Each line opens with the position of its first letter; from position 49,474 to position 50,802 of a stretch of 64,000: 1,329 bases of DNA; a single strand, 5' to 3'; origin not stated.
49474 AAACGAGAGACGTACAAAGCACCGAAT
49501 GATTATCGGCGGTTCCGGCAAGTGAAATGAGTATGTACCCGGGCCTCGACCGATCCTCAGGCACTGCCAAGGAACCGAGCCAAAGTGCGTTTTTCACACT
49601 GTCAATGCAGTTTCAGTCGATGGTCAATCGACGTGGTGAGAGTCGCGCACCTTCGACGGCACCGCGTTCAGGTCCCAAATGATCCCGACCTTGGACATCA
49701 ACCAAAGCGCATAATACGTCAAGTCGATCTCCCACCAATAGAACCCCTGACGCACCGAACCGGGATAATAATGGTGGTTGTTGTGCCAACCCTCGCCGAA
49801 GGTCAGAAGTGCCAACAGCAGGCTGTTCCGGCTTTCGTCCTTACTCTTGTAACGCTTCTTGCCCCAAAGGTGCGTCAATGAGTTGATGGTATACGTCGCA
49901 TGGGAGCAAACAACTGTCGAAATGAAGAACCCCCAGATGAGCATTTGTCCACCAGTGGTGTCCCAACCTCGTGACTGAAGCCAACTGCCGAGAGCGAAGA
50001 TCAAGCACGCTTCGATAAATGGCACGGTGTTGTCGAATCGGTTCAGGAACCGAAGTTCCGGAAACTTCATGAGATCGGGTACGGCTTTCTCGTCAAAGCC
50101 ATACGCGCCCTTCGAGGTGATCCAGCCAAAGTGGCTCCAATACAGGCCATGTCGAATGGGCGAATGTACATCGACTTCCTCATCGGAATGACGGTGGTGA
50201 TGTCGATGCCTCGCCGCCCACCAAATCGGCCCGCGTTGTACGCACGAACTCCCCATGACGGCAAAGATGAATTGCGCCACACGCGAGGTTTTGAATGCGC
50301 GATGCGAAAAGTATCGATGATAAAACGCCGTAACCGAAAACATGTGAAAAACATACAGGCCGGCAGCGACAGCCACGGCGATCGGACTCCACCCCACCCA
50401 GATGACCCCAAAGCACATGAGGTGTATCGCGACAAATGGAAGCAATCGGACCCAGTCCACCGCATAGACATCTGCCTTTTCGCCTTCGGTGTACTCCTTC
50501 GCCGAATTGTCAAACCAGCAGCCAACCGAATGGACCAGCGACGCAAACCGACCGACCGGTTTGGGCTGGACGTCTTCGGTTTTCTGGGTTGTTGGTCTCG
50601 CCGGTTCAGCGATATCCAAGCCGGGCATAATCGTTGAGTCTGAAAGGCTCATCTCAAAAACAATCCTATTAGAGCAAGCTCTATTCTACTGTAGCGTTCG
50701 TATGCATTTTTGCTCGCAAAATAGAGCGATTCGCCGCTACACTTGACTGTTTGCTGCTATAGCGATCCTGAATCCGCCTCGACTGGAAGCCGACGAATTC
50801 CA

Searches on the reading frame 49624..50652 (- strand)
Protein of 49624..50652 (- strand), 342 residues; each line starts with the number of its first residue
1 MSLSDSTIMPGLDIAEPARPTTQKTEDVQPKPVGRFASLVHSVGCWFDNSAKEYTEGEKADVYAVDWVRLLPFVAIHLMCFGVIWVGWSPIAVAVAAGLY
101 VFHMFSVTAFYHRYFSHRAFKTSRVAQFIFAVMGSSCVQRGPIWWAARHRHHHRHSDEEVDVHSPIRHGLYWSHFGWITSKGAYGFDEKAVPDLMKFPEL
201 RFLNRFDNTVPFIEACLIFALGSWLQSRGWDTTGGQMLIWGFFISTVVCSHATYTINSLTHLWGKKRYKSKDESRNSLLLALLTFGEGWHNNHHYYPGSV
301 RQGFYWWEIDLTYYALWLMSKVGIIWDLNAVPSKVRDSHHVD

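Call 7: search_protein_families(library=pfam, proteins=[window:49624-50652:-], max_evalue=0.01)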
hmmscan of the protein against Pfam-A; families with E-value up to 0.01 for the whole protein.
window:49624-50652:- (342 aa): 1 family
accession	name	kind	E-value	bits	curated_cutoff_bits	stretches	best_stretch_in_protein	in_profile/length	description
PF00487.30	FA_desaturase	-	1.3e-16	61.6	29.7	1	88-313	3-235/253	Fatty acid desaturase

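Call 19: find_encoding_contigs(protein=window:49624-50652:-, flank=10000, max_places=6)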
Protein window:49624-50652:- (342 aa): 1 contig read that carries it; 1 place shown.
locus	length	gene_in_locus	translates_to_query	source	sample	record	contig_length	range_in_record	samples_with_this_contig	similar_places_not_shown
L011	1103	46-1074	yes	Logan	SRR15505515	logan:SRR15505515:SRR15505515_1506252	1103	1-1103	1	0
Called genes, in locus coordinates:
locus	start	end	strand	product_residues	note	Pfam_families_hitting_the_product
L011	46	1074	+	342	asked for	PF00487:FA_desaturase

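Call 43: find_homologous_proteins(query=window:49624-50652:-, max_evalue=1e-40)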
Query window:49624-50652:- (342 aa): 7997 proteins with E <= 1e-40 among 8000 candidates; the best 120 are listed.
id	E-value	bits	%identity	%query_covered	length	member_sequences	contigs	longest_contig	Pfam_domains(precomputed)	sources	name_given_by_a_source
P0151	2.9e-241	818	100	100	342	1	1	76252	PF00487.31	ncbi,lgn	-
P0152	1.9e-192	657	78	100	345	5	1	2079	PF00487.31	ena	-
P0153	9.6e-187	638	79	94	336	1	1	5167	PF00487.31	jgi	-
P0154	2.9e-179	614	73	100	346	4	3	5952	PF00487.31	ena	-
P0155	4.1e-178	610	74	99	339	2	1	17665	PF00487.31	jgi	-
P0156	4.8e-176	603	80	89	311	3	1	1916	PF00487.31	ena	-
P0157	1.0e-175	602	77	92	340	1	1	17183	PF00487.31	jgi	-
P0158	1.3e-175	602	70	100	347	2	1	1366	PF00487.31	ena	-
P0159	1.0e-174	599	73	96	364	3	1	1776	PF00487.31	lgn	-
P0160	1.1e-174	599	73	98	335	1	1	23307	PF00487.31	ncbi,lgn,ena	-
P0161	1.1e-173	595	69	100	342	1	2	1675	PF00487.31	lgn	-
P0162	1.7e-173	595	70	100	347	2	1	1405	PF00487.31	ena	-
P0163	2.6e-173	594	77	89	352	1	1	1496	PF00487.31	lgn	-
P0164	6.1e-172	590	72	99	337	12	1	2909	PF00487.31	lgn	-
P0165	8.2e-172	589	71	100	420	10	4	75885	PF00487.31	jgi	jgi:stearoyl-CoA desaturase (delta-9 desaturase)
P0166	5.7e-171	586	74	94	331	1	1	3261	PF00487.31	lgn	-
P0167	1.1e-170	585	70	100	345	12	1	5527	PF00487.31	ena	-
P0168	1.1e-170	585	75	89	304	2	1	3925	PF00487.31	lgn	-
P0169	6.1e-170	583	69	100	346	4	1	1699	PF00487.31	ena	-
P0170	1.2e-169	582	67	100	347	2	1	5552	PF00487.31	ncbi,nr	ncbi:MAG: acyl-CoA desaturase [Planctomycetes bacterium]|nr:acyl-CoA desaturase [Planctomycetota bac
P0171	1.4e-169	582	72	97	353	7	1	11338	PF00487.31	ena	-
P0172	2.5e-169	581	69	100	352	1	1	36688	PF00487.31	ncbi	-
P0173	5.2e-169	580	71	97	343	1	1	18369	PF00487.31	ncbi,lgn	-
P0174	1.4e-168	579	68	100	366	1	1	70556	PF00487.31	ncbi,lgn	-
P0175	3.7e-168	577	69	99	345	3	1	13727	PF00487.31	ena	-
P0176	9.9e-168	576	70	99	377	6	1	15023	PF00487.31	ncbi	-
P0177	3.0e-167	574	70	96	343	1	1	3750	PF00487.31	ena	-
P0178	5.0e-166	570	68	100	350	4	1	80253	PF00487.31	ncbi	-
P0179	1.0e-165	569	75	89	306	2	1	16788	PF00487.31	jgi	-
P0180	2.9e-165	568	68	99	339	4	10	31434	PF00487.31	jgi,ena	jgi:stearoyl-CoA desaturase (delta-9 desaturase)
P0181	9.2e-164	563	68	100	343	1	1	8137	PF00487.31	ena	-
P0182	1.5e-163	562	71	94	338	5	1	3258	PF00487.31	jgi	-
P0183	1.0e-162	559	73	90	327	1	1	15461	PF00487.31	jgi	jgi:stearoyl-CoA desaturase (Delta-9 desaturase)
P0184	2.6e-162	558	71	96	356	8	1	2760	PF00487.31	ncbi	-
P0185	8.5e-160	550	68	97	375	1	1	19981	PF00487.31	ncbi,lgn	-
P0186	1.0e-159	549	68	97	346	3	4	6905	PF00487.31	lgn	-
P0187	2.3e-149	515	75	80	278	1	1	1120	PF00487.31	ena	-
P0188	7.0e-144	497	63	99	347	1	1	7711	PF00487.31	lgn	-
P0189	3.8e-143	495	80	72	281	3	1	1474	PF00487.31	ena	-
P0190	6.9e-139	481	61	94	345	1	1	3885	PF00487.31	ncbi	-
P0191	3.0e-136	472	65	89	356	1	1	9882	PF00487.31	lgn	-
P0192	1.7e-132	460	62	90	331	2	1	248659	PF00487.31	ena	-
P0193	1.4e-131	457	64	89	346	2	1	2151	PF00487.31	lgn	-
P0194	2.3e-131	456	59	94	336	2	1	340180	PF00487.31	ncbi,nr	ncbi:MAG: acyl-CoA desaturase [Phycisphaerales bacterium]|nr:acyl-CoA desaturase [Phycisphaerales ba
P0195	2.9e-131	456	63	89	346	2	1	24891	PF00487.31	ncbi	-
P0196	8.5e-131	454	58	95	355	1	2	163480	PF00487.31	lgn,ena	-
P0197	7.9e-130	451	61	87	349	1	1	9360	PF00487.31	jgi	jgi:stearoyl-CoA desaturase (Delta-9 desaturase)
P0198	1.8e-129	450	57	99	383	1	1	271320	PF00487.31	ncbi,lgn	-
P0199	7.8e-129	448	58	95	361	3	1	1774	PF00487.31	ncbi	-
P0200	2.9e-128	446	60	94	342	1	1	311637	PF00487.31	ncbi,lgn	-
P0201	2.2e-127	443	65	88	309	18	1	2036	PF00487.31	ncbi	-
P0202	1.2e-126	440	65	88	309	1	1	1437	PF00487.31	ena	-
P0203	1.4e-126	440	59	87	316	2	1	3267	PF00487.31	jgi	-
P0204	3.7e-126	439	60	87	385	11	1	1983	PF00487.31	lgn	-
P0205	3.8e-126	439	64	88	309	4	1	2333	PF00487.31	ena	-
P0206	6.4e-126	438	64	88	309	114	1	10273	PF00487.31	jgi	-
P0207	7.1e-125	435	63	85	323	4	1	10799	PF00487.31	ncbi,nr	ncbi:acyl-CoA desaturase [Acidobacteria bacterium AH-259-G07]|nr:acyl-CoA desaturase [Acidobacteria 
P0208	1.5e-124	434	63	88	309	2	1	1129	PF00487.31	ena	-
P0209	2.3e-124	433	58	96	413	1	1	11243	PF00487.31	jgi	-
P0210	2.6e-124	433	58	92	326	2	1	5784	PF00487.31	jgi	jgi:stearoyl-CoA desaturase (delta-9 desaturase)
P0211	3.3e-124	433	61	88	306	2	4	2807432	PF00487.31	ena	-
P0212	4.1e-124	432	60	88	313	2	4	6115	PF00487.31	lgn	-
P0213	4.8e-124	432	60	88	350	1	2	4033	PF00487.31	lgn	-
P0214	5.8e-124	432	61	87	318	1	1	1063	PF00487.31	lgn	-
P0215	6.8e-124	431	57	93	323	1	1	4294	PF00487.31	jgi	jgi:stearoyl-CoA desaturase (delta-9 desaturase)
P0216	6.9e-124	431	64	88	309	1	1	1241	PF00487.31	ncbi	-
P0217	8.1e-124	431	59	87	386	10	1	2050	PF00487.31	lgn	-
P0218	1.0e-123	431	62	86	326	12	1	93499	PF00487.31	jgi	jgi:stearoyl-CoA desaturase (delta-9 desaturase)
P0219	1.2e-123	431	59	87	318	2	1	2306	PF00487.31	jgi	jgi:stearoyl-CoA desaturase (delta-9 desaturase)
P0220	1.3e-123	431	63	88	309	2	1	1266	PF00487.31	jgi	-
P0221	1.5e-123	430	61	90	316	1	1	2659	PF00487.31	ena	-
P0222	2.5e-123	430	59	92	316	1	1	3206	PF00487.31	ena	-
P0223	2.7e-123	429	59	92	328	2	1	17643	PF00487.31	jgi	-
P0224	3.3e-123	429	63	88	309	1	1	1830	PF00487.31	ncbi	-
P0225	3.4e-123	429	56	92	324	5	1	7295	PF00487.31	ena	-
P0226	3.9e-123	429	62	87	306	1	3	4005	PF00487.31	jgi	jgi:stearoyl-CoA desaturase (delta-9 desaturase)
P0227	4.1e-123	429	56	93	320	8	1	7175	PF00487.31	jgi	jgi:stearoyl-CoA desaturase (delta-9 desaturase)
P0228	4.6e-123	429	59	86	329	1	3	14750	PF00487.31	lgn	-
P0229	5.4e-123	429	63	82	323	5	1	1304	PF00487.31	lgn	-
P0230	6.4e-123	428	57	93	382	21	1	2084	PF00487.31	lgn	-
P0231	7.4e-123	428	59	89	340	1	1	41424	PF00487.31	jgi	jgi:stearoyl-CoA desaturase (delta-9 desaturase)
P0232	9.5e-123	428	61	86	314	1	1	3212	PF00487.31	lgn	-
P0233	1.1e-122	428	57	95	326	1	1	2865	PF00487.31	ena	-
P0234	1.3e-122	427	60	87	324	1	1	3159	PF00487.31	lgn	-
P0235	1.5e-122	427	62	87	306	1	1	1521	PF00487.31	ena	-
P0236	1.5e-122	427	61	86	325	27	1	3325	PF00487.31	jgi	jgi:stearoyl-CoA desaturase (delta-9 desaturase)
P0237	1.5e-122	427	56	99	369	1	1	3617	PF00487.31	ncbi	-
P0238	1.7e-122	427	57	87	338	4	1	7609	PF00487.31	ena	-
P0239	1.7e-122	427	63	88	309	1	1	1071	PF00487.31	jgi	-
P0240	1.9e-122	427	58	91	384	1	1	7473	PF00487.31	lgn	-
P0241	2.2e-122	427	60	88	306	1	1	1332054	PF00487.31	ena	-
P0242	3.3e-122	426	61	87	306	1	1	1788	PF00487.31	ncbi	-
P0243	3.6e-122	426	61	87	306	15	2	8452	PF00487.31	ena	-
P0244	3.8e-122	426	57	96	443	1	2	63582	PF00487.31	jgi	jgi:stearoyl-CoA desaturase (delta-9 desaturase)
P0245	3.9e-122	426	58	89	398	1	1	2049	PF00487.31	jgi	jgi:stearoyl-CoA desaturase (delta-9 desaturase)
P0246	4.5e-122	425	56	96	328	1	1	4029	PF00487.31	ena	-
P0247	6.5e-122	425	62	87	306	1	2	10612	PF00487.31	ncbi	-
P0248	6.8e-122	425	61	88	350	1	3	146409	PF00487.31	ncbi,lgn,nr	ncbi:MAG: acyl-CoA desaturase [Planctomycetota bacterium]|nr:MAG: acyl-CoA desaturase [Planctomyceto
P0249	7.3e-122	425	60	88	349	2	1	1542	PF00487.31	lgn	-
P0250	8.0e-122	425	60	88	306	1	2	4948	PF00487.31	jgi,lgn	-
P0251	8.1e-122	425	57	94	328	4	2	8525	PF00487.31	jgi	jgi:stearoyl-CoA desaturase (delta-9 desaturase)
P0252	8.2e-122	425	58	92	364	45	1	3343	PF00487.31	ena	-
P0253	8.5e-122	425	56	95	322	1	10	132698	PF00487.31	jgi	jgi:stearoyl-CoA desaturase (delta-9 desaturase)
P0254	9.2e-122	424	59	88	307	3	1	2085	PF00487.31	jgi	-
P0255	1.0e-121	424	60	92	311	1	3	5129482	PF00487.31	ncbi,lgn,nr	ncbi:MAG: acyl-CoA desaturase [Acidobacteriota bacterium]|nr:MAG: acyl-CoA desaturase [Acidobacterio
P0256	1.1e-121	424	59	87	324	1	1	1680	PF00487.31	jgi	jgi:stearoyl-CoA desaturase (delta-9 desaturase)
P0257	1.1e-121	424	60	88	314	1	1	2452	PF00487.31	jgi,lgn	-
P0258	1.2e-121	424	59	85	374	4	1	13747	PF00487.31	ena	-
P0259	1.2e-121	424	57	94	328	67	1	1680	PF00487.31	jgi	jgi:stearoyl-CoA desaturase (Delta-9 desaturase)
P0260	1.3e-121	424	55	94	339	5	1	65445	PF00487.31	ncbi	-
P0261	1.4e-121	424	58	95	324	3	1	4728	PF00487.31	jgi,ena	-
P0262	1.4e-121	424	57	95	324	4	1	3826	PF00487.31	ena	-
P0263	1.8e-121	424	58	89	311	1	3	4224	PF00487.31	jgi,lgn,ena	jgi:stearoyl-CoA desaturase (delta-9 desaturase)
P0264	1.8e-121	423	60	88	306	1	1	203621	PF00487.31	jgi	-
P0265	2.0e-121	423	55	97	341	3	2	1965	PF00487.31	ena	-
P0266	2.1e-121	423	58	89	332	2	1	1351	PF00487.31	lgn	-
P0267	2.2e-121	423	63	88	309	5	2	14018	PF00487.31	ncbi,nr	ncbi:MAG: acyl-CoA desaturase [Acidobacteria bacterium]|nr:acyl-CoA desaturase [Acidobacteriota bact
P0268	2.3e-121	423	61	89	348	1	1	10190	PF00487.31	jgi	jgi:stearoyl-CoA desaturase (delta-9 desaturase)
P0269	2.3e-121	423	60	86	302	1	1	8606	PF00487.31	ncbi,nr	ncbi:MAG: acyl-CoA desaturase [Steroidobacteraceae bacterium]|nr:acyl-CoA desaturase [Steroidobacter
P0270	2.5e-121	423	57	95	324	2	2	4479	PF00487.31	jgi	-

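Call 44: find_encoding_contigs(protein=P0153, flank=5000, max_places=1)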
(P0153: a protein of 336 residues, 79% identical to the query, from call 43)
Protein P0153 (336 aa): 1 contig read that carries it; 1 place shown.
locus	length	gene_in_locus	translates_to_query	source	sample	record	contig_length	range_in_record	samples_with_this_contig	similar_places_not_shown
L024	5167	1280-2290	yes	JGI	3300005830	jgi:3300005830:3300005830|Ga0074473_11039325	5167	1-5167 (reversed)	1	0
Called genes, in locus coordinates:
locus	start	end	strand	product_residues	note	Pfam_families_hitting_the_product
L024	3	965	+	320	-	?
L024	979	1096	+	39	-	-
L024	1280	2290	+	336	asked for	PF00487:FA_desaturase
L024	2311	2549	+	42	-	-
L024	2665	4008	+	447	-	PF01011:PQQ (faint), PF13360:PQQ_2, PF13570:Beta-prop_ACSF4 (faint)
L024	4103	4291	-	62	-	PF17392:Urocanase_C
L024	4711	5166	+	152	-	?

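Call 45: find_encoding_contigs(protein=P0157, flank=6000, max_places=1)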
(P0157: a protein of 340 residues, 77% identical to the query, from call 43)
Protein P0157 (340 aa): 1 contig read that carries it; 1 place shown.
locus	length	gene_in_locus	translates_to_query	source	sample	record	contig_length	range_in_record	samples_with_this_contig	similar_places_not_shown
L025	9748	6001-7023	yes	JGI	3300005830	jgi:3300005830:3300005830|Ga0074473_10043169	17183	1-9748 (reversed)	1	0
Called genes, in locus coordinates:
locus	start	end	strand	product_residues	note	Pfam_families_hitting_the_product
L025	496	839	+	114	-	-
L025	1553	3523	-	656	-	PF00404:Dockerin_1 (faint)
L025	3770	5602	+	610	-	PF00246:Peptidase_M14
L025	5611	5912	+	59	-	-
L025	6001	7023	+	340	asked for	PF00487:FA_desaturase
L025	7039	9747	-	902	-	?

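Call 46: find_encoding_contigs(protein=P0155, flank=6000, max_places=1)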
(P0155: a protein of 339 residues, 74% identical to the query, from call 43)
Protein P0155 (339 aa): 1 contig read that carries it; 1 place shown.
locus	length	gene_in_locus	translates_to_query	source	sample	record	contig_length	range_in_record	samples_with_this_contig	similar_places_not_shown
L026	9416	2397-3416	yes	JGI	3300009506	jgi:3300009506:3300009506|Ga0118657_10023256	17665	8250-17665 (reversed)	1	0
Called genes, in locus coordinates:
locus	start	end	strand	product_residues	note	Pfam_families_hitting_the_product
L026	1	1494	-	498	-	?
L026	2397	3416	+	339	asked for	PF00487:FA_desaturase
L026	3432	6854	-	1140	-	PF17152:CHASE8, PF00672:HAMP, PF13185:GAF_2, PF01590:GAF, PF00989:PAS, PF08448:PAS_4, PF13426:PAS_9, PF00512:HisKA, +2 more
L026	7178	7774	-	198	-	PF13689:DUF4154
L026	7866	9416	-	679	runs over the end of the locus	PF07715:Plug, PF00593:TonB_dep_Rec_b-barrel, PF14905:OMP_b-brl_3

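Call 47: find_encoding_contigs(protein=P0160, flank=6000, max_places=1)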
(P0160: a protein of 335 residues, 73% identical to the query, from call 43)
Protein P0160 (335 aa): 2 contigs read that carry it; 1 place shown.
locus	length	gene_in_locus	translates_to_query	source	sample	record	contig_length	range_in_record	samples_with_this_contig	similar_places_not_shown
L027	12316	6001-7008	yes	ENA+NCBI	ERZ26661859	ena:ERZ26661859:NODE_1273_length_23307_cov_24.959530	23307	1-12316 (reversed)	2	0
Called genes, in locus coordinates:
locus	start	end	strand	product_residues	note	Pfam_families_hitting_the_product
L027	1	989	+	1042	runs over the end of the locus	PF00133:tRNA-synt_1, PF09334:tRNA-synt_1g, PF13603:tRNA-synt_1_2, PF08264:Anticodon_1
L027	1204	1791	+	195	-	PF01928:CYTH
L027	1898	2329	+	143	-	-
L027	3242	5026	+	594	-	PF02012:BNR (faint)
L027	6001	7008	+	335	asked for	PF00487:FA_desaturase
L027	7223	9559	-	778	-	PF04932:Wzy_C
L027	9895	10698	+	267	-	-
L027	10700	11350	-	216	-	-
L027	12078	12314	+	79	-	?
